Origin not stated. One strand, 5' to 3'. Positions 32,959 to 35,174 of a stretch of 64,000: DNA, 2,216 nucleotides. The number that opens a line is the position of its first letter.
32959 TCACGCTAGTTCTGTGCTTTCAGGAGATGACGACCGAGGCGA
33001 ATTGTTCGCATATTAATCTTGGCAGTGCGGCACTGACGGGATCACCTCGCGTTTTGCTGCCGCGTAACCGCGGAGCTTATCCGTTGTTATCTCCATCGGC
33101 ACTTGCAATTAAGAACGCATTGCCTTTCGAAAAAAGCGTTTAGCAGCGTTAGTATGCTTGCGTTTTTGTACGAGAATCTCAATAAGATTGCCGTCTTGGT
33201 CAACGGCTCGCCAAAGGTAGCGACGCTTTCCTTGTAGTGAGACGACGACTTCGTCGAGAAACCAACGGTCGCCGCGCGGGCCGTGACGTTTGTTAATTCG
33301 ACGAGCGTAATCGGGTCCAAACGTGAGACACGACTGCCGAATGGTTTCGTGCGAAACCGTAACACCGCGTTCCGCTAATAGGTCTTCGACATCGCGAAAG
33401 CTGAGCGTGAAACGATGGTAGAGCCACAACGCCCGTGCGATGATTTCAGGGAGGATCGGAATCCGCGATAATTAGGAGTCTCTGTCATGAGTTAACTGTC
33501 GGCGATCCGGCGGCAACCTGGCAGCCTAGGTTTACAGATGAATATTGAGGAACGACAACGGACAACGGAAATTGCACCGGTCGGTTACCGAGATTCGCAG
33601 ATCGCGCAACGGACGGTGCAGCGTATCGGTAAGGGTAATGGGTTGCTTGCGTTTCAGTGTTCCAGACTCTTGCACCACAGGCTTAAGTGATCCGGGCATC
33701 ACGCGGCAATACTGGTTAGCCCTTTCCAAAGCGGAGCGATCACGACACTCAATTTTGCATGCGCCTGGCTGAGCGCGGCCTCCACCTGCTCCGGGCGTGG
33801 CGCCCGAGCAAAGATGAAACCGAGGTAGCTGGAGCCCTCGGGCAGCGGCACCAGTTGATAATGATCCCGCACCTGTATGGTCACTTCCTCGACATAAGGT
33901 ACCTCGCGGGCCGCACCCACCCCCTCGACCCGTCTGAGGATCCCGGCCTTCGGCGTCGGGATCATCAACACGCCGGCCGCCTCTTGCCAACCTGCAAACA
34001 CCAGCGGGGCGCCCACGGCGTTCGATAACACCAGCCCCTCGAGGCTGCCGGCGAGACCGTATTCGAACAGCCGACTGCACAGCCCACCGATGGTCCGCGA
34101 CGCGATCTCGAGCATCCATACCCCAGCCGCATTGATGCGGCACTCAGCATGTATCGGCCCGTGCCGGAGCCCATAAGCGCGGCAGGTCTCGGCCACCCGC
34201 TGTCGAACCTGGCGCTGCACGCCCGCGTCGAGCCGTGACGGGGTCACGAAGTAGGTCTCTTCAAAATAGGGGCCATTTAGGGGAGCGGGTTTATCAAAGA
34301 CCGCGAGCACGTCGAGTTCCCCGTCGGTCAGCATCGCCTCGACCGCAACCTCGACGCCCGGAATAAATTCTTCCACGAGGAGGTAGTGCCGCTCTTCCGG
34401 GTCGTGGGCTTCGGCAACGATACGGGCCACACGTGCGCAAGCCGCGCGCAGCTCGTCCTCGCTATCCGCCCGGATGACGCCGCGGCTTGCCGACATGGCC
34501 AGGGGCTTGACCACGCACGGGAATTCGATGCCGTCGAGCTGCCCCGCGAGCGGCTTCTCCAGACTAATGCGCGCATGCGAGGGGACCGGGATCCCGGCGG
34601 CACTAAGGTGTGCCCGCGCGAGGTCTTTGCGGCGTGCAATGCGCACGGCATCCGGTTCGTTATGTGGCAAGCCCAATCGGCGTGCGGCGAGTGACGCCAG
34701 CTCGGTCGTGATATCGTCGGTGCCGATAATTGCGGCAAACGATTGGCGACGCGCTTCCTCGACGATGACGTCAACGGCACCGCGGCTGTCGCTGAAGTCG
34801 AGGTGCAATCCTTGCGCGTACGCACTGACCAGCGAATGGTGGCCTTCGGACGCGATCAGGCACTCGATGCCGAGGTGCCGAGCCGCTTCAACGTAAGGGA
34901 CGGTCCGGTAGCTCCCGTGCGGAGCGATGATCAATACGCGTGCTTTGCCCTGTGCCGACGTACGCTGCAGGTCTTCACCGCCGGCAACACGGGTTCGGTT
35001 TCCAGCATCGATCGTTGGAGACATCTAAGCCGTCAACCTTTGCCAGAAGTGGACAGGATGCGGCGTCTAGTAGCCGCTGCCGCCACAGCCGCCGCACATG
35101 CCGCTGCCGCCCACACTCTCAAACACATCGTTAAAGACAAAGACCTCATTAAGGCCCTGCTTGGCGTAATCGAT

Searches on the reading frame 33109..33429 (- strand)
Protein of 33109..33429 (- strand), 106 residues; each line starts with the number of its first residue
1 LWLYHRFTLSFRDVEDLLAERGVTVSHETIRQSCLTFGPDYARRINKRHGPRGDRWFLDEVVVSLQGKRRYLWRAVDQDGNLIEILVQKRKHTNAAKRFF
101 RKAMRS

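Call 78: search_protein_families(library=pfam, proteins=[window:33109-33429:-], max_evalue=0.1)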
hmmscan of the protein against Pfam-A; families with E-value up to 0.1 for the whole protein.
window:33109-33429:- (106 aa): 1 family
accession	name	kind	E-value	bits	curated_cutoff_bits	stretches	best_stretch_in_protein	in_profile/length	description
PF13610.12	DDE_Tnp_IS240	-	1.8e-17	64.2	27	1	54-105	2-53/139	DDE domain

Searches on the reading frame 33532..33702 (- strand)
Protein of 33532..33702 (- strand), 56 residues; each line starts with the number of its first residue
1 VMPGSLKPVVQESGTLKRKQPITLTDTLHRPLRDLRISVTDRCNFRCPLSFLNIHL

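Call 51: search_protein_families(library=ncbifam, proteins=[window:33532-33702:-], max_evalue=0.001)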
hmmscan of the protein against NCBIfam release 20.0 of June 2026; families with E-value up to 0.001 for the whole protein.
window:33532-33702:- (56 aa): 3 families
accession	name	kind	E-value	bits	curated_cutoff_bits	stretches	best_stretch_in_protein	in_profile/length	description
TIGR02666.1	moaA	equivalog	8.5e-09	34.8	284.05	1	24-48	1-25/336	GTP 3',8-cyclase MoaA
TIGR02668.1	moaA_archaeal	equivalog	2.2e-05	23.6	325.25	1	24-47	1-24/303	GTP 3',8-cyclase MoaA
NF001199.0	PRK00164.2-1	equivalog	8.1e-05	21.9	231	1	23-47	2-26/308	GTP 3',8-cyclase MoaA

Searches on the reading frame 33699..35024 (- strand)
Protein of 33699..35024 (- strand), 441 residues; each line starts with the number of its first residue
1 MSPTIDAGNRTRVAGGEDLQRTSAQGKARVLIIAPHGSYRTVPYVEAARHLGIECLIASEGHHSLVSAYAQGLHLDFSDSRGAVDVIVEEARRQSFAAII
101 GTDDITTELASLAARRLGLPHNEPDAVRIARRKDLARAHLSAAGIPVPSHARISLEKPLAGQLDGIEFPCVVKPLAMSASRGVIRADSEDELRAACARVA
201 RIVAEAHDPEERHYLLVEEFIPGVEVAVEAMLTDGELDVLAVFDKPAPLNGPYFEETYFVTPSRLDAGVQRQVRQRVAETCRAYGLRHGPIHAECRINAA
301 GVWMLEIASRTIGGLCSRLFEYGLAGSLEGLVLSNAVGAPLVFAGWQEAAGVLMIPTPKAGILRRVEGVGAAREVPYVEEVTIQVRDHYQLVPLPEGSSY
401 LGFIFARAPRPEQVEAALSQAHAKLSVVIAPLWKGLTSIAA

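Call 3: search_protein_families(library=ncbifam, proteins=[window:33699-35024:-], max_evalue=0.01)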
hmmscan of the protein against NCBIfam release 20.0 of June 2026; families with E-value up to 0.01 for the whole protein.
window:33699-35024:- (441 aa): 30 families (the best 25 are shown)
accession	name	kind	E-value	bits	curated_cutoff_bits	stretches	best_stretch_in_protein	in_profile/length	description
NF002563.0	PRK02186.1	subfamily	2e-37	128.9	625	1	71-427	49-394/890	argininosuccinate lyase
NF005543.0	PRK07206.1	subfamily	8.6e-15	54.3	302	1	30-318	5-295/416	hypothetical protein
NF002378.0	PRK01372.1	subfamily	6.6e-11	41.5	243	1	124-308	92-268/305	D-alanine--D-alanine ligase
NF053745.1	AAntcapLigBacD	equivalog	3.6e-10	38.8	850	1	83-310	87-327/471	alanine--anticapsin ligase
NF010623.0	PRK14016.1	subfamily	7.3e-09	34.3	877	1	126-225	208-299/871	cyanophycin synthetase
NF009404.0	PRK12767.1-3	equivalog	1.7e-08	33.8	316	1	84-229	58-211/344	carbamoyl phosphate synthase-like protein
TIGR01205.1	D_ala_D_alaTIGR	subfamily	1.2e-07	31.1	245.65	1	129-307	103-283/318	D-alanine--D-alanine ligase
TIGR00877.1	purD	equivalog_domain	1.4e-07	30.7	288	1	125-235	97-205/425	phosphoribosylamine--glycine ligase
TIGR02068.2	cya_phycin_syn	equivalog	2.8e-07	28.9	850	1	126-224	207-297/862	cyanophycin synthetase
NF041595.1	dap_A_syn_DdaF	equivalog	3.4e-07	29.4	840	1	81-343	63-323/424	dapdiamide A synthase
TIGR00768.1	rimK_fam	subfamily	8.9e-07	28.5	143.4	1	122-197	77-152/276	RimK family alpha-L-glutamate ligase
NF000091.3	D_ala_D_ser_VanG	exception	7.7e-06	25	495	1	130-277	133-279/344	D-alanine--D-serine ligase VanG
NF009402.0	PRK12767.1-1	equivalog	9.7e-06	24.6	218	1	107-201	90-182/329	carbamoyl phosphate synthase-like protein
NF011169.0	PRK14571.1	equivalog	1.4e-05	24.6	404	1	165-307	123-261/300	D-alanyl-alanine synthetase A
NF002527.0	PRK01966.1-3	equivalog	1.4e-05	24.4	310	1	132-242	118-222/332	D-alanine--D-alanine ligase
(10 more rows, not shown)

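Call 4: search_protein_families(library=pfam, proteins=[window:33699-35024:-], max_evalue=0.01)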
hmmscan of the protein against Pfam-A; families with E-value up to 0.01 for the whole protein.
window:33699-35024:- (441 aa): 7 families
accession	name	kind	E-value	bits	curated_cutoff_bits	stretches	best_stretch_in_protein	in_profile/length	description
PF13535.11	ATP-grasp_4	-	1.3e-30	106.6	27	1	166-317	1-158/160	ATP-grasp domain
PF18603.7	LAL_C2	-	2.2e-13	50.7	29.4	1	354-429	2-77/78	L-amino acid ligase C-terminal domain 2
PF18130.6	ATPgrasp_N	-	2.1e-07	31.9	27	1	45-121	1-81/81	ATP-grasp N-terminal domain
PF01071.24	GARS_A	-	3.7e-07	30.6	27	1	133-236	3-103/194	Phosphoribosylglycinamide synthetase, ATP-grasp (A) domain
PF07478.18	Dala_Dala_lig_C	-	5.7e-05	23.1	24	1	144-245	6-104/204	D-ala D-ala ligase C-terminus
PF02222.28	ATP-grasp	-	0.0003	21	27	1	139-310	2-162/179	ATP-grasp domain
PF02655.19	ATP-grasp_3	-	0.0035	17.9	23.2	1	139-282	10-128/160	ATP-grasp domain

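Call 21: search_solved_structures(query=window:33699-35024:-, max_evalue=0.001)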
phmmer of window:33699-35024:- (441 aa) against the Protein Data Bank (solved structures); distinct sequences matched with E-value up to 0.001: 7.
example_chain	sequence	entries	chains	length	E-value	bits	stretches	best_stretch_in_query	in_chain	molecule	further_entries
3vot_A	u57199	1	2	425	7.6e-26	94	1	77-427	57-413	L-amino acid ligase, BL00235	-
30vh_A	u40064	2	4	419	4.5e-10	42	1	73-328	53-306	L-amino acid ligase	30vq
4dim_A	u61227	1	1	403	1.4e-08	37.1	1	45-402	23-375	Phosphoribosylglycinamide synthetase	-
3wo1_A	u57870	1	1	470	5.1e-08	35.3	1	84-313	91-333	Alanine-anticapsin ligase BacD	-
3wnz_A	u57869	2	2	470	6.3e-08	35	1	84-310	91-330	Alanine-anticapsin ligase BacD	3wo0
3vmm_A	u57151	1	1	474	6.5e-08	34.9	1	84-310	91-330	Alanine-anticapsin ligase BacD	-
8evy_B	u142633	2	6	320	2.7e-07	32.9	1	86-309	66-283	D-alanine--D-alanine ligase B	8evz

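Call 44: find_related_loci(query=A3, collection=metagenome_contigs, flank=5000)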
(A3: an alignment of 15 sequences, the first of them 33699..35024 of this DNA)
Query A3 (441 aa) in metagenome_contigs; peptide patterns used: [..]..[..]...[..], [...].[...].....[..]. (x = any residue, [..] = any of these).
600 stretches matched a pattern (row limit reached: there are more); 592 encode a relative of the query (tblastn E <= 1e-3); the best 80 are kept; 80 distinct loci.
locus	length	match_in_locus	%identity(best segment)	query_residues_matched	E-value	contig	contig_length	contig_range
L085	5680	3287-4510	61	29-434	9e-157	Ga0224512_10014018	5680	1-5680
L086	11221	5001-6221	60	29-434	7e-155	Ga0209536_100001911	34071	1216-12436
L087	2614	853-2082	57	29-438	2e-163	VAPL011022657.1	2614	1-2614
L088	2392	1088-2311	55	29-434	2e-164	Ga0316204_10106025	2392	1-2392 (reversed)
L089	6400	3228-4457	57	26-434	5e-151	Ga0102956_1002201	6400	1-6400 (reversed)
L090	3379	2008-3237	54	27-434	1e-154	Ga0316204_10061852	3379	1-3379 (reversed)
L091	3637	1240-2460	54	30-434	3e-153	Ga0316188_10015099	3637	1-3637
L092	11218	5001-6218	53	29-434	2e-143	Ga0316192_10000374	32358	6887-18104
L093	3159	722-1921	56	35-434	1e-148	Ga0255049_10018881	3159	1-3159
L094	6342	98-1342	57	27-441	1e-139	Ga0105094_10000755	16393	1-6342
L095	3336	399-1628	58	27-434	2e-145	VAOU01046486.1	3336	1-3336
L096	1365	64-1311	54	20-434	2e-151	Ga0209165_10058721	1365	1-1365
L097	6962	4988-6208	52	29-433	1e-137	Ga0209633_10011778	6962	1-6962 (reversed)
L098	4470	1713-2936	58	27-434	1e-138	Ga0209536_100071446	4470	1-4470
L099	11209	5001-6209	54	30-431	7e-136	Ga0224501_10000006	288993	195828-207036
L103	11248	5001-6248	49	18-433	2e-124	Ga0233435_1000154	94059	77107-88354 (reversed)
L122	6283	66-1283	47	29-429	6e-102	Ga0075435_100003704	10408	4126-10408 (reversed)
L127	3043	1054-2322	45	11-432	1e-104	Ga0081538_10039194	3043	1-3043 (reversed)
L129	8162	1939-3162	48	23-428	1e-101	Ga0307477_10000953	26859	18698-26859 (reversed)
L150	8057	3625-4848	45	29-431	3e-98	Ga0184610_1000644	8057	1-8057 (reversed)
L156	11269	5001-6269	45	20-436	1e-97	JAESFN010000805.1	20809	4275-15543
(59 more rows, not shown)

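Call 47: search_protein_families(library=pfam, proteins=[L127:469-1044:+, L156:8074-8964:+, L103:6588-7676:-, L122:1282-4947:+, L097:3569-4114:-, L129:3195-4532:+, L150:2804-3610:+], max_evalue=0.001)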
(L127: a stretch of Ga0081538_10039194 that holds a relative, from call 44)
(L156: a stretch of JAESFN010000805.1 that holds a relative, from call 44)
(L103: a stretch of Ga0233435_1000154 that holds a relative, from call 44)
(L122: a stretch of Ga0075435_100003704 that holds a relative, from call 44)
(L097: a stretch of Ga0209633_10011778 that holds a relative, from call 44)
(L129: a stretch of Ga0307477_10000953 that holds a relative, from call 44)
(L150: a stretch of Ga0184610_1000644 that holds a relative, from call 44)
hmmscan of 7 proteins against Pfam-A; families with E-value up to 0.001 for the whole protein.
L127:469-1044:+ (191 aa): 2 families
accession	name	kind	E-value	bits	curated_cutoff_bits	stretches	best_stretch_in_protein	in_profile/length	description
PF01106.22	NifU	-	7.8e-25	87.2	27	1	107-172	1-66/67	NifU-like domain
PF01521.26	Fe-S_biosyn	-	4.1e-15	56.4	26.3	1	2-96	3-101/110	Iron-sulphur cluster biosynthesis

L156:8074-8964:+ (296 aa): 1 family
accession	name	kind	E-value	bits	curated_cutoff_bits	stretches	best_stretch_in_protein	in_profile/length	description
PF00551.24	Formyl_trans_N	-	2.6e-22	79.9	26.1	1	84-190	72-178/181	Formyl transferase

L103:6588-7676:- (362 aa): 1 family
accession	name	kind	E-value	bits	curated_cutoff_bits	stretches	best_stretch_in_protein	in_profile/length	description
PF04055.27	Radical_SAM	-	3.5e-20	73.3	29.5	1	99-259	4-164/166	Radical SAM superfamily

L122:1282-4947:+ (1221 aa): 11 families
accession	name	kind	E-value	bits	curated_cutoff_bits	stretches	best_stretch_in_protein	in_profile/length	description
PF01590.32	GAF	-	1.7e-72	242.6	22.4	4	565-704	1-133/133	GAF domain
PF13185.12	GAF_2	-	1.2e-71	239.7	28.6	4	48-191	2-136/136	GAF domain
PF13492.12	GAF_3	-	4e-31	108.5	27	4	392-536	2-129/129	GAF domain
PF02518.31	HATPase_c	-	1.3e-21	77.6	26.4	1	961-1079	2-107/111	Histidine kinase-, DNA gyrase B-, and HSP90-like ATPase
PF00072.30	Response_reg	-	1.9e-16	60.6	30.2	1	1105-1216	1-110/111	Response regulator receiver domain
PF00512.31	HisKA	-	6e-10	39.5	26.9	1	855-917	3-64/66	His Kinase A (phospho-acceptor) domain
PF13426.13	PAS_9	-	2.4e-08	34.6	27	1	738-830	13-103/103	PAS domain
PF13188.13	PAS_8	-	8.1e-07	29.2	21.8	1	718-772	1-52/65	PAS domain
PF00989.32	PAS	-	2.4e-06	28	22.6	1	719-822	2-107/113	PAS fold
PF08447.18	PAS_3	-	3.4e-06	27.7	25.6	1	740-819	2-82/89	PAS fold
PF11849.14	DUF3369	-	6e-06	27.1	27.2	0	137-198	106-167/168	Domain of unknown function (DUF3369)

L097:3569-4114:- (181 aa): 3 families
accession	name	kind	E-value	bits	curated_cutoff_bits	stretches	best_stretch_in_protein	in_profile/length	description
PF14803.11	Zn_ribbon_Nudix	-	2.6e-16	59.7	25.6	1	2-34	1-33/34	Nudix N-terminal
PF00293.34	NUDIX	-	8.3e-13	48.9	21.1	1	39-100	4-66/134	NUDIX domain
PF16919.11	PknG_rubred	-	0.00093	19.6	28.5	0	2-38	37-73/74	Protein kinase G rubredoxin domain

L129:3195-4532:+ (445 aa): 6 families
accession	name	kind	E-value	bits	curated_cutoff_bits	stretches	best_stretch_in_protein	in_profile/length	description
PF07992.20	Pyr_redox_2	-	3.8e-47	161.5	26.1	1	27-344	2-291/291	Pyridine nucleotide-disulphide oxidoreductase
PF00070.33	Pyr_redox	-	2.8e-09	37.8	22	1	181-265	2-71/82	Pyridine nucleotide-disulphide oxidoreductase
PF22366.1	NDH2_C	-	4.5e-06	27.2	27.7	1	370-422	2-54/62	NDH2 C-terminal domain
PF13454.12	NAD_binding_9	-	1.9e-05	25.1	21.8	0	85-129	108-154/155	FAD-NAD(P)-binding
PF01266.30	DAO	-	9.5e-05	22.5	27.9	0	28-57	2-31/353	FAD dependent oxidoreductase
PF13450.12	NAD_binding_8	-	0.00011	22.8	21.9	1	30-58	1-29/68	NAD(P)-binding Rossmann-like domain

L150:2804-3610:+ (268 aa): 1 family
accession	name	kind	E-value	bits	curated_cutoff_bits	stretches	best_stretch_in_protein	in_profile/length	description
PF02596.20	DUF169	-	1.9e-26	93.7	27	1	37-238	1-208/209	Uncharacterised ArCR, COG2043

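Call 51: search_protein_families(library=ncbifam, proteins=[L103:6588-7676:-, L127:469-1044:+, L150:2804-3610:+], max_evalue=0.001)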
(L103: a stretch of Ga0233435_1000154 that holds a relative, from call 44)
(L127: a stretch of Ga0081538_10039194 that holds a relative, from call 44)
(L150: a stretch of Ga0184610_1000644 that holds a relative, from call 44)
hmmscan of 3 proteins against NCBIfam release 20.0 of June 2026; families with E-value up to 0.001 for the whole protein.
L103:6588-7676:- (362 aa): 17 families
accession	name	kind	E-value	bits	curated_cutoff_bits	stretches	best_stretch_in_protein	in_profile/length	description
TIGR04337.1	AmmeMemoSam_rS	hypoth_equivalog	1.6e-63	214.7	220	1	30-317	7-287/349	AmmeMemoRadiSam system radical SAM enzyme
TIGR02493.1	PFLA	equivalog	5.6e-12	45.5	231.75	1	99-257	22-176/235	pyruvate formate-lyase-activating protein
TIGR04041.1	activase_YjjW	hypoth_equivalog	5.2e-10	39.2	250.2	1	148-266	109-226/276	YjjW family glycine radical enzyme activase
TIGR02494.1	PFLE_PFLC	subfamily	8.3e-10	38.4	174.35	1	150-266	126-241/293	glycyl-radical enzyme activating protein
NF048008.1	SfplDhtActHpfHKleb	equivalog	2.6e-08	33.5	500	1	150-269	129-247/308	(2S)-3-sulfopropanediol dehydratase activating enzyme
TIGR02495.1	NrdG2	equivalog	2e-07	30.5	131.15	1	100-267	24-183/193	anaerobic ribonucleoside-triphosphate reductase activating protein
NF048010.1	SfplDhtActHpsHDes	equivalog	4e-07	29.1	430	1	150-265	134-250/298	(2S)-3-sulfopropanediol dehydratase activating enzyme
NF033719.1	ind_deCO2_activ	equivalog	7.1e-07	28.8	425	1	150-267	132-248/302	indoleacetate decarboxylase activase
NF008356.0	PRK11145.1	equivalog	2.7e-06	26.9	375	1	100-266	28-190/246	pyruvate formate lyase 1-activating protein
TIGR04395.1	cutC_activ_rSAM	equivalog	2.9e-06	26.8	360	1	150-265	132-246/309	choline TMA-lyase-activating enzyme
TIGR02666.1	moaA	equivalog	4.6e-06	25.8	284.05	1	101-261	19-177/336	GTP 3',8-cyclase MoaA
TIGR02668.1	moaA_archaeal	equivalog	1.5e-05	24.1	325.25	1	101-250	19-159/303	GTP 3',8-cyclase MoaA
NF043069.1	T4HPD_activ_SAM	equivalog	1.9e-05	24.2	425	1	150-256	126-231/299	trans-4-hydroxy-L-proline dehydratase activase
NF038283.1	viperin_w_prok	equivalog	2.3e-05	23.7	180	1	102-235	12-149/281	viperin family antiviral radical SAM protein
NF033717.2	HPDL_rSAM_activ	equivalog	2.8e-05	23.5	420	1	149-264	132-248/311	4-hydroxyphenylacetate decarboxylase activase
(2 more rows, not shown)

L127:469-1044:+ (191 aa): 11 families
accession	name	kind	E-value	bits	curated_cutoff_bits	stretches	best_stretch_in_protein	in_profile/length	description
TIGR03341.1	YhgI_GntY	equivalog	1.6e-38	132.4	269.35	1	3-186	2-190/190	Fe-S biogenesis protein NfuA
NF008392.0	PRK11190.1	equivalog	4.4e-31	108.3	268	1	1-186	1-192/192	Fe-S biogenesis protein NfuA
TIGR00049.1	TIGR00049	subfamily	2.9e-20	72.4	58.8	1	2-97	1-94/106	iron-sulfur cluster assembly accessory protein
NF010147.0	PRK13623.1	equivalog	3.5e-16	59.4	117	1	2-97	10-103/115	iron-sulfur cluster insertion protein ErpA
TIGR01997.1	sufA_proteo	equivalog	2.9e-13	49.9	136.2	1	2-98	3-96/107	Fe-S cluster assembly scaffold SufA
TIGR02011.1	IscA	equivalog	1.5e-12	47.7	150.6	1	2-97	1-93/105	iron-sulfur cluster assembly protein IscA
NF007049.0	PRK09502.1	equivalog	9.2e-11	41.8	181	1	2-97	3-95/107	iron-sulfur cluster assembly protein IscA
NF007050.0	PRK09504.1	equivalog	1.2e-10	41.6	161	1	2-96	18-109/122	Fe-S cluster assembly scaffold SufA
TIGR02000.1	NifU_proper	equivalog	3.4e-09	36.5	273.3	1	100-172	216-287/290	Fe-S cluster assembly protein NifU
NF038090.1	IscA_HesB_Se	subfamily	2.3e-06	27.8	85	1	1-96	1-92/101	IscA/HesB family protein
TIGR01911.1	HesB_rel_seleno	subfamily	8.1e-06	26.4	66.35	1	3-93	5-92/92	HesB-like protein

L150:2804-3610:+ (268 aa): 0 families

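Call 52: search_dna_similar(query=window:33699-35024:-, collection=plasmids, mode=protein, max_evalue=1e-15, max_rows=40)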
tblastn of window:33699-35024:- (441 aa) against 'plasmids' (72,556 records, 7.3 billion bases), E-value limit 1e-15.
Records with a match: 28; places in all: 29; records where one place covers at least 80% of the query: 14.
Best place of each record, by identity: <60% 28.
By first word of the organism name: Streptomyces 11; Pantoea 2; Rhodococcus 2; Paraburkholderia 2; Priestia 2; Rhizobium 1; Sinorhizobium 1; Kitasatospora 1; Providencia 1; Staphylococcus 1; and 4 more.
By predicted mobility (MOB-suite, as given by PLSDB): non-mobilizable 17; mobilizable 8; conjugative 3.
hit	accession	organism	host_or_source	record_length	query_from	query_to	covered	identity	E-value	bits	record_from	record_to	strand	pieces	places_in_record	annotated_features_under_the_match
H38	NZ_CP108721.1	Streptomyces sp. NBC_00998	-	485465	76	430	80%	33.4%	2e-21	104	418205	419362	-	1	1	ATP-grasp domain-containing protein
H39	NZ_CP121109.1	Pantoea sp. X85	metagenomic assembly,rabbit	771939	40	427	88%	29.1%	9e-33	139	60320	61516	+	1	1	ATP-grasp domain-containing protein | EamA family transporter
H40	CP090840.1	Streptomyces viridifaciens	Whole organism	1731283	37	406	84%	30.3%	2e-24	113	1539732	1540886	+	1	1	ATP-grasp domain-containing protein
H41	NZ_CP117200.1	Pantoea sp. SS70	Solanum tuberosum L.,cell culture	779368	40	427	88%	28.6%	8e-32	136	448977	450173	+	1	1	ATP-grasp domain-containing protein | EamA family transporter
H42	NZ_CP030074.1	Streptomyces cadmiisoli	Whole organism,soil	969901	27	407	86%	27.9%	1e-16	90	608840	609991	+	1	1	ATP-grasp domain-containing protein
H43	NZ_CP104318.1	Streptomyces angustmyceticus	whole organism,soil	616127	37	416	86%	27.9%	1e-20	102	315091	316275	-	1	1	ATP-grasp domain-containing protein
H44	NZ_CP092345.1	Rhizobium gallicum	Phaseolus vulgaris,Cell culture,nodule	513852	8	432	96%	24.8%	7e-16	88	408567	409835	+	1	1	acetyl-CoA carboxylase biotin carboxylase subunit family protein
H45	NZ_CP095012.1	Streptomyces sp. 2P-4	cell culture,mudflats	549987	26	407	87%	27.4%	3e-21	104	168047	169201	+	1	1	pyridoxal-phosphate dependent enzyme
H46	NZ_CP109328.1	Streptomyces sp. NBC_01591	-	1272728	95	429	76%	31.0%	2e-29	129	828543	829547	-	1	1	none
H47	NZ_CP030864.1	Streptomyces globosus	cell culture,environment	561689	26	407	87%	27.1%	1e-20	102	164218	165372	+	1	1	pyridoxal-phosphate dependent enzyme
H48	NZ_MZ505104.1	Sinorhizobium meliloti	-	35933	29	432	92%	25.5%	2e-16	89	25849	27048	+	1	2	acetyl-CoA carboxylase biotin carboxylase subunit family protein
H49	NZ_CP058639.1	Rhodococcus sp. ZPP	cell culture,soil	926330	88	426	77%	29.8%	3e-18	95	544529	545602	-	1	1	ATP-grasp domain-containing protein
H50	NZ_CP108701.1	Streptomyces sp. NBC_01006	-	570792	97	413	72%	31.0%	1e-16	90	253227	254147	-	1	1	ATP-grasp domain-containing protein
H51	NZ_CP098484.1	Streptomyces sp. Caat 7-52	Bacteria,soil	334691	96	406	71%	31.3%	5e-25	115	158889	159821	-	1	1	ATP-grasp domain-containing protein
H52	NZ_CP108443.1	Streptomyces sp. NBC_01276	-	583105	98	431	76%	29.1%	1e-16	90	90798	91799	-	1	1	ATP-grasp domain-containing protein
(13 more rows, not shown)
